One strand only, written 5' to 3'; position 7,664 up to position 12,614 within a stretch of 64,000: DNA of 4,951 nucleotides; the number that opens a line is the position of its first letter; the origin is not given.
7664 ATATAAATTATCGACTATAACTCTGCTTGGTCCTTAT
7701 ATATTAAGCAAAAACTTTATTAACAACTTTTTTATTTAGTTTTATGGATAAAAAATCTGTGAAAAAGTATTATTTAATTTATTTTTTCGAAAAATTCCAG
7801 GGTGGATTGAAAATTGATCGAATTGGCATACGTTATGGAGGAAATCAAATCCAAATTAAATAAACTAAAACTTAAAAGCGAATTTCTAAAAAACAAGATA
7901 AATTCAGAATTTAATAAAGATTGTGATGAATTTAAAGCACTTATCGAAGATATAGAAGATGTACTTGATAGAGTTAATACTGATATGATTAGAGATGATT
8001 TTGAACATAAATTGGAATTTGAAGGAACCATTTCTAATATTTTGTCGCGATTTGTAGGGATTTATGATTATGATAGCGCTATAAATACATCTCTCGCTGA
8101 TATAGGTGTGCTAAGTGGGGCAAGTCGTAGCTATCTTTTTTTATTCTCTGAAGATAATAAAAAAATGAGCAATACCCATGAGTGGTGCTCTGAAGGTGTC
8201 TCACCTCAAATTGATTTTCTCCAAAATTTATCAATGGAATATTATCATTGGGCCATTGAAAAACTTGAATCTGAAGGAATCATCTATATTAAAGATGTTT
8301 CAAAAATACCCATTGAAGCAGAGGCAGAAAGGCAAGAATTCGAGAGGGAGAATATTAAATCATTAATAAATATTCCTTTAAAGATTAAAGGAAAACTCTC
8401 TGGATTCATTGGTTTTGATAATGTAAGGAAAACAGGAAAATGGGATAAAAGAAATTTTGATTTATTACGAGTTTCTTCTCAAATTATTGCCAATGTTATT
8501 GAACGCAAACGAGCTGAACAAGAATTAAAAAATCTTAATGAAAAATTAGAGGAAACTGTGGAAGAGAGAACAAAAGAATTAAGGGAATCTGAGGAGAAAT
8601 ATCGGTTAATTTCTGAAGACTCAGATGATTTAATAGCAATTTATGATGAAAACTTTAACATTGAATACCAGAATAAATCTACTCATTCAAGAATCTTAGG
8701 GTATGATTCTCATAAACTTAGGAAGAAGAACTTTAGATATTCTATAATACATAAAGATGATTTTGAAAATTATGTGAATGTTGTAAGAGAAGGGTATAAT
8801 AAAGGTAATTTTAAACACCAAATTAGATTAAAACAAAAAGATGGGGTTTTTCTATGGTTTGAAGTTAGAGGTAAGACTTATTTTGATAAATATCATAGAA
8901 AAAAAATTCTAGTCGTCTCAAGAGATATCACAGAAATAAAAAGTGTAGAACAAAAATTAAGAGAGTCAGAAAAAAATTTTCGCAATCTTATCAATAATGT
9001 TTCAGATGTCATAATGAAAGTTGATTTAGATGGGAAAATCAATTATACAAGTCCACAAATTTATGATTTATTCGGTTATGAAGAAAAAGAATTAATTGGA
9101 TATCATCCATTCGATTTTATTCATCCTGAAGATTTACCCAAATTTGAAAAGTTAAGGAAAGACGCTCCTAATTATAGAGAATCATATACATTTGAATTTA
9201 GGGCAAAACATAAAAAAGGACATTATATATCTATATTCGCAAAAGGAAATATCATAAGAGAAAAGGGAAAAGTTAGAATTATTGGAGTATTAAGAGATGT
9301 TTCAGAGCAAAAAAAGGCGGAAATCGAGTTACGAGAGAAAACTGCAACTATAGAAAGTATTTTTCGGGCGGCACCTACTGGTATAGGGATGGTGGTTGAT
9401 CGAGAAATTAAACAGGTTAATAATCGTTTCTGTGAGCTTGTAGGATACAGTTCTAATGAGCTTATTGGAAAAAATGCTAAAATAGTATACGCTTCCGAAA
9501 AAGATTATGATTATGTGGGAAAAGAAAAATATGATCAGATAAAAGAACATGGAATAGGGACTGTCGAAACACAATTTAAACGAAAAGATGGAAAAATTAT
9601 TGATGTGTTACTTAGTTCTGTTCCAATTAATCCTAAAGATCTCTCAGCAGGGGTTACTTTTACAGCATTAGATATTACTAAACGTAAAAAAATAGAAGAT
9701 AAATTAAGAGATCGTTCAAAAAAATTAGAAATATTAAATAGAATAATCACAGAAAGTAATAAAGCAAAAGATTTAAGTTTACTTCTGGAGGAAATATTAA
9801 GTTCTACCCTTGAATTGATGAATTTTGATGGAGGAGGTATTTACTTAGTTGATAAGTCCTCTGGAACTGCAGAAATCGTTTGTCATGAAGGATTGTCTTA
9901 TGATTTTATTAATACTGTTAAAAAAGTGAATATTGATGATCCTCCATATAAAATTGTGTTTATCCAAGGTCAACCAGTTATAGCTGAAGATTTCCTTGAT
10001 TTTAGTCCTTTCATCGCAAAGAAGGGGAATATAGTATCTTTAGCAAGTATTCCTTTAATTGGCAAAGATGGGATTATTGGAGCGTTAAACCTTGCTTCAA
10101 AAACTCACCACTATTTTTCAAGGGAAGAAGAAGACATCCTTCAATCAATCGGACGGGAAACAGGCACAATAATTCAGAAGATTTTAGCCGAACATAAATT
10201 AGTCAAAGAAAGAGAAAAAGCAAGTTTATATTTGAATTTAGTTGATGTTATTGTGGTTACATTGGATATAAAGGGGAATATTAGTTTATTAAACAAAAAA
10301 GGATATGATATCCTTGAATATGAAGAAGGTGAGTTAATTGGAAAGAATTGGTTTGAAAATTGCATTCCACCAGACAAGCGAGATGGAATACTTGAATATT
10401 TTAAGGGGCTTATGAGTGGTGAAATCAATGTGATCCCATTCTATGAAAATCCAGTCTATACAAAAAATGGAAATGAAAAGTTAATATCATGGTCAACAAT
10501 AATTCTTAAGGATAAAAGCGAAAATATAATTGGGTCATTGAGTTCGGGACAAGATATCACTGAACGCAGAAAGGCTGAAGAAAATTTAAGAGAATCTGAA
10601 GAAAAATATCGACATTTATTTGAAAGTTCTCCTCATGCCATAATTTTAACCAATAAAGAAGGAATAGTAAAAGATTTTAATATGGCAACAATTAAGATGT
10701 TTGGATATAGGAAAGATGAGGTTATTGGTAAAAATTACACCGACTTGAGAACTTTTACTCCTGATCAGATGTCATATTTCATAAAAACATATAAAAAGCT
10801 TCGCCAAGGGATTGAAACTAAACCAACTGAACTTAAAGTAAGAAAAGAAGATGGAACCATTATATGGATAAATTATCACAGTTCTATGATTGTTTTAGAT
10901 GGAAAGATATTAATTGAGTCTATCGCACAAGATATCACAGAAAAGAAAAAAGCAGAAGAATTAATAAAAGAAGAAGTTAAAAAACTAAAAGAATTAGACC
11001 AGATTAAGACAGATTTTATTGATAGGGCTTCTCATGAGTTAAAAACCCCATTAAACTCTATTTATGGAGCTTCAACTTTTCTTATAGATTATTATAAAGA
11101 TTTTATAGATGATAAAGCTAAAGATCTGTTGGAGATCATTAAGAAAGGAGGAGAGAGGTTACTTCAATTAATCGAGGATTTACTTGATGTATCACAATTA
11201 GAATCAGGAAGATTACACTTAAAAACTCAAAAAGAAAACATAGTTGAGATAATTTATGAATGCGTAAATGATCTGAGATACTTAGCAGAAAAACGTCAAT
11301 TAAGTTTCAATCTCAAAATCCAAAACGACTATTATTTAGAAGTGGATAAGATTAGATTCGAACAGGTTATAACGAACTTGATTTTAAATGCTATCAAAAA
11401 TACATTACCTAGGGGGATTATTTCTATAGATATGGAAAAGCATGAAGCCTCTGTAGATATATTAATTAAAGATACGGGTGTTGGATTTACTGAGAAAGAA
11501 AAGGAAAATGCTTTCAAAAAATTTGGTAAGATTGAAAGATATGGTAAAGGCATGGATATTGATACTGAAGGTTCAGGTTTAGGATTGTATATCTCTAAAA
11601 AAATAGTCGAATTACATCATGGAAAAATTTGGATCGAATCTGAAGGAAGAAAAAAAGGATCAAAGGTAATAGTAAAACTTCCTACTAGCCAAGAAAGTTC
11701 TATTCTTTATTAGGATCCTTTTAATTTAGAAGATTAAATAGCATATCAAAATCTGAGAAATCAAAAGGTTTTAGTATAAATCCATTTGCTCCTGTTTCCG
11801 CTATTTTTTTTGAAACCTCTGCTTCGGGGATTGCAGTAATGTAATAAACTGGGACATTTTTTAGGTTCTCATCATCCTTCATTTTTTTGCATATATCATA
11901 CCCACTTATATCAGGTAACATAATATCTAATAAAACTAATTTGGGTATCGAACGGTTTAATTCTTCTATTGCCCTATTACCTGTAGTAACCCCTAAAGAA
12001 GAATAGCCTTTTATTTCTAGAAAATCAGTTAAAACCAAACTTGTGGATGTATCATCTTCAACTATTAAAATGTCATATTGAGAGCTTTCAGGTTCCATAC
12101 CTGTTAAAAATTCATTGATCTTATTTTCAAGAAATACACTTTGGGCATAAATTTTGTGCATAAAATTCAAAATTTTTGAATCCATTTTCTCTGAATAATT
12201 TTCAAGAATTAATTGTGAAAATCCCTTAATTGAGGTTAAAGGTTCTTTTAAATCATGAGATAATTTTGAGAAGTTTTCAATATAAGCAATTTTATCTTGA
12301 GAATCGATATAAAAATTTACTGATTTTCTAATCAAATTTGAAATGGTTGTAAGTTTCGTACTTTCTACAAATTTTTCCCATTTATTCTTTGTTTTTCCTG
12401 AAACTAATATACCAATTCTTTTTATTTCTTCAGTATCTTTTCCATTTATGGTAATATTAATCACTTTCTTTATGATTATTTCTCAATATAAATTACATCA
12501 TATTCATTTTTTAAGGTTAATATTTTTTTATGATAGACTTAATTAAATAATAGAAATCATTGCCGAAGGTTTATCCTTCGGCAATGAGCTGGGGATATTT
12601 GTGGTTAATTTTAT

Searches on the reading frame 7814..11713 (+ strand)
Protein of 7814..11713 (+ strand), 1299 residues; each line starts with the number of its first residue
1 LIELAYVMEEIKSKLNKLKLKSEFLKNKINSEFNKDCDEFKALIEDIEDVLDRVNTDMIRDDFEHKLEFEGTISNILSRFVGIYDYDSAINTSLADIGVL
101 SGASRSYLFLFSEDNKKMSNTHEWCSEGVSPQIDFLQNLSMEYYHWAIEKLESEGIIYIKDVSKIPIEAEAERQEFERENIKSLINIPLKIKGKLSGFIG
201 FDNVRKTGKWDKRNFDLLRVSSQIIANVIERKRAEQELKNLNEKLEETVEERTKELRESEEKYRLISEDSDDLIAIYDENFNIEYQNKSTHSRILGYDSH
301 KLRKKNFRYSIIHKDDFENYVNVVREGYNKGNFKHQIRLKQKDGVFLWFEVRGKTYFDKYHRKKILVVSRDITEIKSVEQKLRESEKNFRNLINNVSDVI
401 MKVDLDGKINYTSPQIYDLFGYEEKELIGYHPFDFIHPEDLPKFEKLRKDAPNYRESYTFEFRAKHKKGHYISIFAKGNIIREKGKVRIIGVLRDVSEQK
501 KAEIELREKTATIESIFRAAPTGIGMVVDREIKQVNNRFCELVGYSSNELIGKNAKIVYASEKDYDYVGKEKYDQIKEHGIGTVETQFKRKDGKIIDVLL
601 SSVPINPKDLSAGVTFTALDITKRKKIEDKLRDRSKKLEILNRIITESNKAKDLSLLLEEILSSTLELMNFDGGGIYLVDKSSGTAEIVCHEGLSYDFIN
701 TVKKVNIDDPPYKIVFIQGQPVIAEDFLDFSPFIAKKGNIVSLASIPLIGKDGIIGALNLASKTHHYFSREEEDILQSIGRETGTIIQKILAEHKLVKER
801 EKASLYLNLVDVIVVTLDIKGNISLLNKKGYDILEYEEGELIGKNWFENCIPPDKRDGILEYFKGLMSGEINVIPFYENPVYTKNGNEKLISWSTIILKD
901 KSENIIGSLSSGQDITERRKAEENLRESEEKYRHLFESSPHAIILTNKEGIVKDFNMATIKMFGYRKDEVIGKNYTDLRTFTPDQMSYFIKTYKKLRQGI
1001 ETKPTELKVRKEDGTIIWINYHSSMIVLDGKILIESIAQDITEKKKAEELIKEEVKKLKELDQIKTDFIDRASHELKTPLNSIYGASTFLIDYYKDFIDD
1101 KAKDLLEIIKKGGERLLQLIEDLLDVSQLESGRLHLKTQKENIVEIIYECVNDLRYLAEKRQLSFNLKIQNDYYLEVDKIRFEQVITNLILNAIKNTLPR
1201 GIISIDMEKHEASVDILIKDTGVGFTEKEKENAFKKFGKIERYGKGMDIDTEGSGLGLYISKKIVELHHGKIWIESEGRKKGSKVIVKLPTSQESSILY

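Call 17: search_protein_families(library=pfam, proteins=[window:7814-11713:+])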
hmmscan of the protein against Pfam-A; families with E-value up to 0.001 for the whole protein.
window:7814-11713:+ (1299 aa): 12 families
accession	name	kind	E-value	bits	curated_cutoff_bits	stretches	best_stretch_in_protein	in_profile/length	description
PF13426.13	PAS_9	-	4.5e-50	168.7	27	5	940-1043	1-103/103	PAS domain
PF00989.32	PAS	-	1.4e-48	164.1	22.6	5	388-496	2-113/113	PAS fold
PF08447.18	PAS_3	-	2.3e-45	153.2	25.6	3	411-492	3-88/89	PAS fold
PF08448.16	PAS_4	-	2.3e-25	89.4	23.1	2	810-919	4-109/110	PAS fold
PF13188.13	PAS_8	-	1.2e-23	82.6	21.8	2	930-981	1-53/65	PAS domain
PF02518.31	HATPase_c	-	1.2e-22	80.9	26.4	1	1178-1292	2-110/111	Histidine kinase-, DNA gyrase B-, and HSP90-like ATPase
PF13185.12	GAF_2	-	8.1e-17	62.2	28.6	1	652-788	2-136/136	GAF domain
PF00512.31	HisKA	-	1.8e-15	57.2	26.9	1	1065-1132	2-66/66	His Kinase A (phospho-acceptor) domain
PF01590.32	GAF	-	1.9e-15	58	22.4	2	653-784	1-130/133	GAF domain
PF24820.1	Diguanyl_cycl_sensor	-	6.7e-14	52.2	28.1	0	941-1025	7-95/109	Diguanylate cyclase-like sensor domain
PF13492.12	GAF_3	-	6.9e-14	52.8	27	1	654-788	2-128/129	GAF domain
PF14598.12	PAS_11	-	5.5e-05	23.5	25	0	401-481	6-86/109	PAS domain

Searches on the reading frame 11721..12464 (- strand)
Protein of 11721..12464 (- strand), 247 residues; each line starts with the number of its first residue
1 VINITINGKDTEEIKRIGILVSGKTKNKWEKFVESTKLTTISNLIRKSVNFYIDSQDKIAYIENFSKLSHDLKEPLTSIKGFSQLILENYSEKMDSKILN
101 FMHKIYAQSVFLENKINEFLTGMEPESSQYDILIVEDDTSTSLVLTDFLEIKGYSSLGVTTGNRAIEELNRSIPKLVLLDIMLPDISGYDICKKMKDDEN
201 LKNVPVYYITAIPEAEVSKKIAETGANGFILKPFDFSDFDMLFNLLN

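Call 17: search_protein_families(library=pfam, proteins=[window:11721-12464:-])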
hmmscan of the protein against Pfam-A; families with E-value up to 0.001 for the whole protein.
window:11721-12464:- (247 aa): 2 families
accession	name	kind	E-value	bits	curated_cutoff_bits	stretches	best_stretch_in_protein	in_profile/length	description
PF00072.30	Response_reg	-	5e-21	75.4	30.2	1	132-238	1-105/111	Response regulator receiver domain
PF00512.31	HisKA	-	3.1e-06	27.6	26.9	1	65-120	6-58/66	His Kinase A (phospho-acceptor) domain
